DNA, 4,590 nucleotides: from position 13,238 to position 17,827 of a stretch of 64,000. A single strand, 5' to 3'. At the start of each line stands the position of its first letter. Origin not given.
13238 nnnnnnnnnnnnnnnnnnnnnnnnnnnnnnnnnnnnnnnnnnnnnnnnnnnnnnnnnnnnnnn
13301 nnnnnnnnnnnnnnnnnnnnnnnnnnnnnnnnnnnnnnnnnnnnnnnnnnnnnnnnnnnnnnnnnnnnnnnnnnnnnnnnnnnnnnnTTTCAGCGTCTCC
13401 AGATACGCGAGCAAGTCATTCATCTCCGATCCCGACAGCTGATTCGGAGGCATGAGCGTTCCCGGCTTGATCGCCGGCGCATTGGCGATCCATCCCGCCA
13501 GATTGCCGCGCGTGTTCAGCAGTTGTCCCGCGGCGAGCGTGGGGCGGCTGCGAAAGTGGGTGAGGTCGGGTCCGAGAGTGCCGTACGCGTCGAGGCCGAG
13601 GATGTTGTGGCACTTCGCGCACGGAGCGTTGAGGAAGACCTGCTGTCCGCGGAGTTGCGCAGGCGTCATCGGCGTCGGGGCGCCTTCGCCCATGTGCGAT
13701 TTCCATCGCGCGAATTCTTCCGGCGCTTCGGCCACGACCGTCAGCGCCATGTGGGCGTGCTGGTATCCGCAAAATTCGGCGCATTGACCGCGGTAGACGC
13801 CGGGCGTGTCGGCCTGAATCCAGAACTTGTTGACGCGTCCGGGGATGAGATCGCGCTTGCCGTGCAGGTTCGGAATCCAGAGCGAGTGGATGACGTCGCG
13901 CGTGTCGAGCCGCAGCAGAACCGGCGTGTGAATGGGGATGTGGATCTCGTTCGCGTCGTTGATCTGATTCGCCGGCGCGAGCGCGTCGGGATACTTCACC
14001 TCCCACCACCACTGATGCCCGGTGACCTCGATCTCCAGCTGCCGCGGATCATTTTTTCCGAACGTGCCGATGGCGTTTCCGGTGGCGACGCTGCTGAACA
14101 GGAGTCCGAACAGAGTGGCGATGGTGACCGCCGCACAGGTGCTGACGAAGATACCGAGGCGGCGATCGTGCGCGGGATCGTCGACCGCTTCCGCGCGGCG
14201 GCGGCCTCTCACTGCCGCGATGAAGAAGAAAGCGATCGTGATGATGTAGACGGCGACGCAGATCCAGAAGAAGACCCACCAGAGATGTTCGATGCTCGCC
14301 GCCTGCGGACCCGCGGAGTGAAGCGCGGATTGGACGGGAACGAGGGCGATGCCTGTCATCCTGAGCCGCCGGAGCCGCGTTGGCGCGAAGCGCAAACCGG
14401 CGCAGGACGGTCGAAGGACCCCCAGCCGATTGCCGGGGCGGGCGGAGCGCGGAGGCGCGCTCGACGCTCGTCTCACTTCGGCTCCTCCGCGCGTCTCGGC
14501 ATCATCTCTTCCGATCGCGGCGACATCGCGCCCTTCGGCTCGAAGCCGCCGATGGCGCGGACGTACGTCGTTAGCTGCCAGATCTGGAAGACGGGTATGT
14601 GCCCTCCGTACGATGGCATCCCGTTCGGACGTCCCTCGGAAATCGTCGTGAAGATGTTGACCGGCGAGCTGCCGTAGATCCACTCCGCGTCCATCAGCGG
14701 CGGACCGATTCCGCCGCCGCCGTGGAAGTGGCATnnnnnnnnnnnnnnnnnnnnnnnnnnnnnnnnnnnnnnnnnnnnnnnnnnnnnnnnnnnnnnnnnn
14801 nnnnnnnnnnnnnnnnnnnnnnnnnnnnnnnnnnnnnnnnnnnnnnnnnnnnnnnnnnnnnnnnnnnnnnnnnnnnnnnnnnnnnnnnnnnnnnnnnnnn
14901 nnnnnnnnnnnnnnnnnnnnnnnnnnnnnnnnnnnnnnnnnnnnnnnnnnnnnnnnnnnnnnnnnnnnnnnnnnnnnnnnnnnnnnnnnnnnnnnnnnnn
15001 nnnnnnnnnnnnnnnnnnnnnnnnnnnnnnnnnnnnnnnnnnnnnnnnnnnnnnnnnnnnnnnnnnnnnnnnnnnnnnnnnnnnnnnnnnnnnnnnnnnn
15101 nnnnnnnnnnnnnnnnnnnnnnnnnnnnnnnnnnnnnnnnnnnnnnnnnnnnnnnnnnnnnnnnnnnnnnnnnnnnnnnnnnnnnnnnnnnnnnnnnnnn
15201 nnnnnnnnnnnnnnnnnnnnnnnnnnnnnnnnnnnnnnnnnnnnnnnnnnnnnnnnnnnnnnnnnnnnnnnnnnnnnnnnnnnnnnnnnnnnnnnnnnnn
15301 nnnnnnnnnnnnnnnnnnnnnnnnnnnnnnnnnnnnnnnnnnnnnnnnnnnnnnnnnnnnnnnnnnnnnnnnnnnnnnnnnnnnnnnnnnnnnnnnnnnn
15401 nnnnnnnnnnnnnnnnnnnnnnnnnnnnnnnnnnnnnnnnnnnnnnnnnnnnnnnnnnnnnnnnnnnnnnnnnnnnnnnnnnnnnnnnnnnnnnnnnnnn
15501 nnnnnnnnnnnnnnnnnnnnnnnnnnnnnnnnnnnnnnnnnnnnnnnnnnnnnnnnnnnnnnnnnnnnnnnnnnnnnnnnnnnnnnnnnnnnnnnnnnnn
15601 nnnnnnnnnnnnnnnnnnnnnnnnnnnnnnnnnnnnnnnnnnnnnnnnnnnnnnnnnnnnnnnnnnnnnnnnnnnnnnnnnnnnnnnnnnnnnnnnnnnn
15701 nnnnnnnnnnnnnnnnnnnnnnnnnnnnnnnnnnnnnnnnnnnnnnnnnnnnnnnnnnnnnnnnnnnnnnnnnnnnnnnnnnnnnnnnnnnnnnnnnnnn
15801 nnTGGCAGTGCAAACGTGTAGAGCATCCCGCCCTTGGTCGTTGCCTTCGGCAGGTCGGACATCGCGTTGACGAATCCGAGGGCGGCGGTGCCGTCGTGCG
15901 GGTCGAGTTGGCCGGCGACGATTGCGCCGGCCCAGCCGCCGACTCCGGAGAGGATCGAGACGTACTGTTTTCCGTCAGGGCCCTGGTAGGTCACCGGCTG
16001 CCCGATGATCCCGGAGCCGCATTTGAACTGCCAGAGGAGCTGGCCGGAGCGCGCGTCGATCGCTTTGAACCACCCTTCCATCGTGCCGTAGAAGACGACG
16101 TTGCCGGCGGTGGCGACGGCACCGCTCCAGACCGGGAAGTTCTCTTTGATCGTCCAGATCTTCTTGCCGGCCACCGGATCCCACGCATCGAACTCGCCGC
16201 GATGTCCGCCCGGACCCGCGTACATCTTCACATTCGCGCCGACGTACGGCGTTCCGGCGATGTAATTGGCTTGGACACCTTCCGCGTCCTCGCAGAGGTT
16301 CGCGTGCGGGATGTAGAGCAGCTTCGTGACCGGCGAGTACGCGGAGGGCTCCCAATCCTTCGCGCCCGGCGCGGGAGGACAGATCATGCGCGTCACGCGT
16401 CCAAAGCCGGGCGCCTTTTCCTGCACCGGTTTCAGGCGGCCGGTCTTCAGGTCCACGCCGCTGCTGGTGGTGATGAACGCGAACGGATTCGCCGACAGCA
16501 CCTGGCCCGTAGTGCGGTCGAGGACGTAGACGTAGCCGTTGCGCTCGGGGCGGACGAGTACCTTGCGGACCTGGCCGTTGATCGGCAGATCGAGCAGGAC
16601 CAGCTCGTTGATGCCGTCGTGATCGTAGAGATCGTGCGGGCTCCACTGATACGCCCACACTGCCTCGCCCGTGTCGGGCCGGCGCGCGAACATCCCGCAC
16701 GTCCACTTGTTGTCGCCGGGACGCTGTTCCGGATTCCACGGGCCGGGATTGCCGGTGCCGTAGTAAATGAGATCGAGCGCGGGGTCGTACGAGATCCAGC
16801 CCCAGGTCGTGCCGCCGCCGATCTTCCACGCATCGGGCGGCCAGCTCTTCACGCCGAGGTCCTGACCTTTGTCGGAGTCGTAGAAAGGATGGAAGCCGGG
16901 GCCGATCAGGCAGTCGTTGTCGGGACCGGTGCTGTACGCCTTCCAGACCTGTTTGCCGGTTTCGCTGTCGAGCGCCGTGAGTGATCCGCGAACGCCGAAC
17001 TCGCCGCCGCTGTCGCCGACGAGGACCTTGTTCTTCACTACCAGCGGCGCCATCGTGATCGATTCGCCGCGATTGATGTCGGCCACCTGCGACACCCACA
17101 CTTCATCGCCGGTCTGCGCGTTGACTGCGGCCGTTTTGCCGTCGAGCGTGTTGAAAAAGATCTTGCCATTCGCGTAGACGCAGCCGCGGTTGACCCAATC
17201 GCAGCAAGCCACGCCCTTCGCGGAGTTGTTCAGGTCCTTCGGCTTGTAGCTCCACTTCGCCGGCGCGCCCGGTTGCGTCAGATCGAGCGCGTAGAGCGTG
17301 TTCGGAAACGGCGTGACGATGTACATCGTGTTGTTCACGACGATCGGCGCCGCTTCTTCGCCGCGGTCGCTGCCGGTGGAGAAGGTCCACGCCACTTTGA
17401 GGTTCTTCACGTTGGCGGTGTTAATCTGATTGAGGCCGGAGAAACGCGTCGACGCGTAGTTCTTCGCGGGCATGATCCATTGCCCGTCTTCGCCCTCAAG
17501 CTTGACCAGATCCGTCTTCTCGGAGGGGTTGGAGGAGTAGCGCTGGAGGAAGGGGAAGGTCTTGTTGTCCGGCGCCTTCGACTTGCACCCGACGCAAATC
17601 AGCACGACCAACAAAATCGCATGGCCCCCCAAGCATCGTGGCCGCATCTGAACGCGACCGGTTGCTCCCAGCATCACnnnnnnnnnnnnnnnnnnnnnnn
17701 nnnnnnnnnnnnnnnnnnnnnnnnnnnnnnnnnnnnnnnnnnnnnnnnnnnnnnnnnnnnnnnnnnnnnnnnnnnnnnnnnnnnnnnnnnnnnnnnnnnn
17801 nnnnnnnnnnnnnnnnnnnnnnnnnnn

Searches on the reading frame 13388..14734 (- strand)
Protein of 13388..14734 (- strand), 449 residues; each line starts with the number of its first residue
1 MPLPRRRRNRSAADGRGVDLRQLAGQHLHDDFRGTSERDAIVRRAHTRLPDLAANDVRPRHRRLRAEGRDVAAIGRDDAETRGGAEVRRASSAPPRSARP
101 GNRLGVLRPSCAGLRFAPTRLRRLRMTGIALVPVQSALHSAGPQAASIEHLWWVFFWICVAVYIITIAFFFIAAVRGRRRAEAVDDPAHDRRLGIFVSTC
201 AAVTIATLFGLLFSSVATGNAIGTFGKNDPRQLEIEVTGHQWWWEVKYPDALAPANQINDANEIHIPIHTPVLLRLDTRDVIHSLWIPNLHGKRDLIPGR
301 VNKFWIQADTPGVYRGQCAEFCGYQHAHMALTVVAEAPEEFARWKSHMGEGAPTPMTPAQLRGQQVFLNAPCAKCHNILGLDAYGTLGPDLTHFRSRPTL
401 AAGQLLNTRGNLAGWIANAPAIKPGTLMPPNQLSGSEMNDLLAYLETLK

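Call 60: search_protein_families(library=pfam, proteins=[window:13388-14734:-], max_evalue=0.00001)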
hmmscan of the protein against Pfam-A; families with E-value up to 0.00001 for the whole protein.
window:13388-14734:- (449 aa): 2 families
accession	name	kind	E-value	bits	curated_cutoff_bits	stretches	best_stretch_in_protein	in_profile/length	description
PF00116.26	COX2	-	2.2e-21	76.4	22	1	235-333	3-117/120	Cytochrome C oxidase subunit II, periplasmic domain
PF00034.26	Cytochrom_C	-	2.6e-11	45.1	21.3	1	362-449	3-90/90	Cytochrome c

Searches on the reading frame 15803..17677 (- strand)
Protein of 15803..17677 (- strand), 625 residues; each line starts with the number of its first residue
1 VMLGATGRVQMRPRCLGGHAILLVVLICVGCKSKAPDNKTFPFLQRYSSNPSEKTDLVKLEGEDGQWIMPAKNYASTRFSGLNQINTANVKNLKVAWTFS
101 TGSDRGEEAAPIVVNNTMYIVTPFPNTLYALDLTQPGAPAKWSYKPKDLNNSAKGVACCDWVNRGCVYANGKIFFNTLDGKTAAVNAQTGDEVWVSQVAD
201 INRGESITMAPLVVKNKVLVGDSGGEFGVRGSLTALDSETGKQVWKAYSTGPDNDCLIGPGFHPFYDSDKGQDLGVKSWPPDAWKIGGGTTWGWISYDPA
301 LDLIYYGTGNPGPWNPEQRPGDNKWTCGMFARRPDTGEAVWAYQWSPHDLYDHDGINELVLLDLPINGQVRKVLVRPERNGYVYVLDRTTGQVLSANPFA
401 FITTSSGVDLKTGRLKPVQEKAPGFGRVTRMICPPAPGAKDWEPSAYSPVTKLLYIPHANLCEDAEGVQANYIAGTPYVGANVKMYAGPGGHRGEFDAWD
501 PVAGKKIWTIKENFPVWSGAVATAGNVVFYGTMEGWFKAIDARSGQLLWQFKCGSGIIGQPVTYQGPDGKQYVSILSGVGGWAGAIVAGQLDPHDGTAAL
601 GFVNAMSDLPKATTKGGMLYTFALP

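Call 60: search_protein_families(library=pfam, proteins=[window:15803-17677:-], max_evalue=0.00001)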
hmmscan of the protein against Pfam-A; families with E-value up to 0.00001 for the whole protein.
window:15803-17677:- (625 aa): 3 families
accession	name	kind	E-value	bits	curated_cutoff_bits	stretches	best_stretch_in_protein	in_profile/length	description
PF01011.28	PQQ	-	1e-58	200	26.7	2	67-394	1-335/595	Glucose/ethanol/alcohol dehydrogenase, beta-propeller domain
PF13360.13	PQQ_2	-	2.3e-19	70.4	27.6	2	95-252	15-149/233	Outer membrane protein assembly factor BamB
PF13570.13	Beta-prop_ACSF4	-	2.1e-15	57.4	133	2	490-564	25-100/329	Beta-alanine-activating enzyme, beta-propeller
